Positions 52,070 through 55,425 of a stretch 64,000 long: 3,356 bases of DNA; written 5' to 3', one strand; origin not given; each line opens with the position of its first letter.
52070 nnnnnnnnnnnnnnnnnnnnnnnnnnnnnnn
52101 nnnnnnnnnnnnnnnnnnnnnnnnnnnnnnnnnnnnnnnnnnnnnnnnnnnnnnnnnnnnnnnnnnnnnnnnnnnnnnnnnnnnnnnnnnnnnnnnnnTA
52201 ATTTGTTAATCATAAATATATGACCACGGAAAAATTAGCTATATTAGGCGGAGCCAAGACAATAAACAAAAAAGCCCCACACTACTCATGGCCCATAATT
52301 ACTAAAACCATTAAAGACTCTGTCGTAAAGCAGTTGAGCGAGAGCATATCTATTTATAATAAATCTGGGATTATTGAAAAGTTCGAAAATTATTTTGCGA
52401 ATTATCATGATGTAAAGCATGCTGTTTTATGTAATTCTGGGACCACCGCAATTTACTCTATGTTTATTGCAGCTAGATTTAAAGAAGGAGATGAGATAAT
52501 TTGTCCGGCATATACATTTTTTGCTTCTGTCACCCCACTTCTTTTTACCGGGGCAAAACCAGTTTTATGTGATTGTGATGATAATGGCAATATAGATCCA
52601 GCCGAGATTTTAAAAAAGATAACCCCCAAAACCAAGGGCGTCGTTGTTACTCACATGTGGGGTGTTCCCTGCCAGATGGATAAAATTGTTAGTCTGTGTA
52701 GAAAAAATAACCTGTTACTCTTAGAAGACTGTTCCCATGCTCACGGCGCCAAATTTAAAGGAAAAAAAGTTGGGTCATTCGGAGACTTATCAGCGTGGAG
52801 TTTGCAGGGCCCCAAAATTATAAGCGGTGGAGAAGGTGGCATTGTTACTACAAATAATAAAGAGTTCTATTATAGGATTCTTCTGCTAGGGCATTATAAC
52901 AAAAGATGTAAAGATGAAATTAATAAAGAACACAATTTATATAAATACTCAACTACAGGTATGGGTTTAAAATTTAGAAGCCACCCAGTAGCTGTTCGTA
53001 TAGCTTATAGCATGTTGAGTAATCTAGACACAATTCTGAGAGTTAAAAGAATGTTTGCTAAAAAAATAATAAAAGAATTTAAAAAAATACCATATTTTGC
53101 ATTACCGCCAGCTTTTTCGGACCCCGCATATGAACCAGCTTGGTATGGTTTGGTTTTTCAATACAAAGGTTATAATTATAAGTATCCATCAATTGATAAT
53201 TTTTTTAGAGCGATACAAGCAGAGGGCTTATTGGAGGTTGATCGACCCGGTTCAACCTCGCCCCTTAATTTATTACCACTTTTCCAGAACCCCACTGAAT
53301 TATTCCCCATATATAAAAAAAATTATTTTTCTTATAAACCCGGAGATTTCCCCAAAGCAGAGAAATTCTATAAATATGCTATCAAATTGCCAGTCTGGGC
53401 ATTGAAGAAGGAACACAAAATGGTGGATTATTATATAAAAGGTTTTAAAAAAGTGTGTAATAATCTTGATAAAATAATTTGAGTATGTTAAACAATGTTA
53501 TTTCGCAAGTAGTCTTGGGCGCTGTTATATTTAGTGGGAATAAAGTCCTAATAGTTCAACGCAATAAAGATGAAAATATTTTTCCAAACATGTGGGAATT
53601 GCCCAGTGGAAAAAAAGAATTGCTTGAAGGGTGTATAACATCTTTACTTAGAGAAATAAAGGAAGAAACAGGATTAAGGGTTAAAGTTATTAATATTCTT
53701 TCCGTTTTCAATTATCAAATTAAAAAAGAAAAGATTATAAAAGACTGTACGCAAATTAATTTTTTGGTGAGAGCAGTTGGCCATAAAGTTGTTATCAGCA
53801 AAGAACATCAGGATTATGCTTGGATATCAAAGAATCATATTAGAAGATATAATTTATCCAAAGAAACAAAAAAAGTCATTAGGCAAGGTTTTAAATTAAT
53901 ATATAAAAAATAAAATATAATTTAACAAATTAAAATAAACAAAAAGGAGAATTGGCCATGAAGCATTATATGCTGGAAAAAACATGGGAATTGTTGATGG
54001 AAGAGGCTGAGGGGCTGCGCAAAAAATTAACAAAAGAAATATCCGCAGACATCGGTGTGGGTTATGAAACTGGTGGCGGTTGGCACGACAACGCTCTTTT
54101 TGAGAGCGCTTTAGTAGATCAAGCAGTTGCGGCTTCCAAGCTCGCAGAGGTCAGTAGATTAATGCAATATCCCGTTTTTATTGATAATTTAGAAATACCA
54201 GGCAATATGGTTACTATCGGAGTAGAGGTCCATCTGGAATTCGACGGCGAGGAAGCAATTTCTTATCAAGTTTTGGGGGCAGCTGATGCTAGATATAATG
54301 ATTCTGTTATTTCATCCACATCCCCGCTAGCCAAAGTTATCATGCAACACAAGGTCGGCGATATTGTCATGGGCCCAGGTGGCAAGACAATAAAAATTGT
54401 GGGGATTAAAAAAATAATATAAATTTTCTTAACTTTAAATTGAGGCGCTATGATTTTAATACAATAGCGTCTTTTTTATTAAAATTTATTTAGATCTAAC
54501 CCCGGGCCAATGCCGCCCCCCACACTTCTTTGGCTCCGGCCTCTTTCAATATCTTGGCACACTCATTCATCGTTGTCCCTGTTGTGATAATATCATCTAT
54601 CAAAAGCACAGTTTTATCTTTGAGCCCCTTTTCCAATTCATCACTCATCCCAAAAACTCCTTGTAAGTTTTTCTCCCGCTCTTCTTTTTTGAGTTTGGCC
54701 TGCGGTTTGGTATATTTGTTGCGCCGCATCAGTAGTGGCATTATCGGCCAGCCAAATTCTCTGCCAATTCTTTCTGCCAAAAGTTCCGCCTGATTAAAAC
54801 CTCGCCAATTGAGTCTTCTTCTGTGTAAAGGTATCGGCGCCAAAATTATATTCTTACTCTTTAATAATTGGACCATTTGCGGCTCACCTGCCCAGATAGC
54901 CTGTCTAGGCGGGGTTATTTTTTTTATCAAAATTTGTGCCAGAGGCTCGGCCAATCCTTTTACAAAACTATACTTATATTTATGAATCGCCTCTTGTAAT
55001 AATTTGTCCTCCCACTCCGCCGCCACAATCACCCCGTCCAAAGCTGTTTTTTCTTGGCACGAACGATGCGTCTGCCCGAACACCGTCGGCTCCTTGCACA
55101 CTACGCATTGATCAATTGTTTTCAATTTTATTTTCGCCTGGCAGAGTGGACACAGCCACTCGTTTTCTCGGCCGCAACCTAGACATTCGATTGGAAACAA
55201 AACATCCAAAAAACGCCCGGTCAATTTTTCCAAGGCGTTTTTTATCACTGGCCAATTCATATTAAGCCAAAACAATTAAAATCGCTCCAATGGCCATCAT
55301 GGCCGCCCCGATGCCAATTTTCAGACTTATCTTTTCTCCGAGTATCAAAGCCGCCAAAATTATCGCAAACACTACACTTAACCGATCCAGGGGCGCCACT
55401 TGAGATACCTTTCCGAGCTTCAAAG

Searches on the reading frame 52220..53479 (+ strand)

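Call 55: search_protein_families(library=pfam, proteins=[window:52220-53479:+], max_evalue=0.001)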
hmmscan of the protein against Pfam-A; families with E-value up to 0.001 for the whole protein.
window:52220-53479:+ (420 aa): 5 families
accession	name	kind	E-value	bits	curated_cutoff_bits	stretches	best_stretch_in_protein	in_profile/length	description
PF01041.23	DegT_DnrJ_EryC1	-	3.1e-66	224.5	19.8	1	41-395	16-346/360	DegT/DnrJ/EryC1/StrS aminotransferase family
PF00155.27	Aminotran_1_2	-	2.5e-10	40.5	19.7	1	33-177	28-192/361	Aminotransferase class I and II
PF00266.25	Aminotran_5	-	4.7e-07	29.6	21.5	1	59-175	52-180/371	Aminotransferase class-V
PF01212.27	Beta_elim_lyase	-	5.8e-05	23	27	1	46-170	28-168/288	Beta-eliminating lyase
PF01053.26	Cys_Met_Meta_PP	-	0.00016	20.8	27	1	53-185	55-188/381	Cys/Met metabolism PLP-dependent enzyme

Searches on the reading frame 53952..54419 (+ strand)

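Call 55: search_protein_families(library=pfam, proteins=[window:53952-54419:+], max_evalue=0.001)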
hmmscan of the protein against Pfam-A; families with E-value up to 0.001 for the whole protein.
window:53952-54419:+ (156 aa): 1 family
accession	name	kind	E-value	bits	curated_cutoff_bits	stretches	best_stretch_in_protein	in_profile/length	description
PF01272.25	GreA_GreB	-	7.2e-12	45.6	26.9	1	85-153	4-76/77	Transcription elongation factor, GreA/GreB, C-term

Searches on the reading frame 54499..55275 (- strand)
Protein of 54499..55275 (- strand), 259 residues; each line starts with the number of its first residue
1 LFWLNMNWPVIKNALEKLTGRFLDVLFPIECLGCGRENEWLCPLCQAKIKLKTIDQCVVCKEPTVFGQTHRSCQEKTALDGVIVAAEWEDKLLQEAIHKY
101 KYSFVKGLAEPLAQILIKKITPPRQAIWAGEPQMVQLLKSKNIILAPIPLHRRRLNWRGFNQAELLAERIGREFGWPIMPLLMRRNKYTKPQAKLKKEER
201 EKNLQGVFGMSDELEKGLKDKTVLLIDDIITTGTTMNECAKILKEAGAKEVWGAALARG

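Call 55: search_protein_families(library=pfam, proteins=[window:54499-55275:-], max_evalue=0.001)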
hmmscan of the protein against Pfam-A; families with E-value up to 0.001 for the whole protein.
window:54499-55275:- (259 aa): 3 families
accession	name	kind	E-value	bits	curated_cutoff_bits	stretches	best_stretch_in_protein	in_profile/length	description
PF00156.33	Pribosyltran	-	2.2e-11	43.8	26.3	1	195-256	58-123/158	Phosphoribosyl transferase domain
PF18912.6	DZR_2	-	1.3e-05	25.4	27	1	22-74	1-53/56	Double zinc ribbon domain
PF14681.12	UPRTase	-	0.00041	20.3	27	1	199-250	100-150/206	Uracil phosphoribosyltransferase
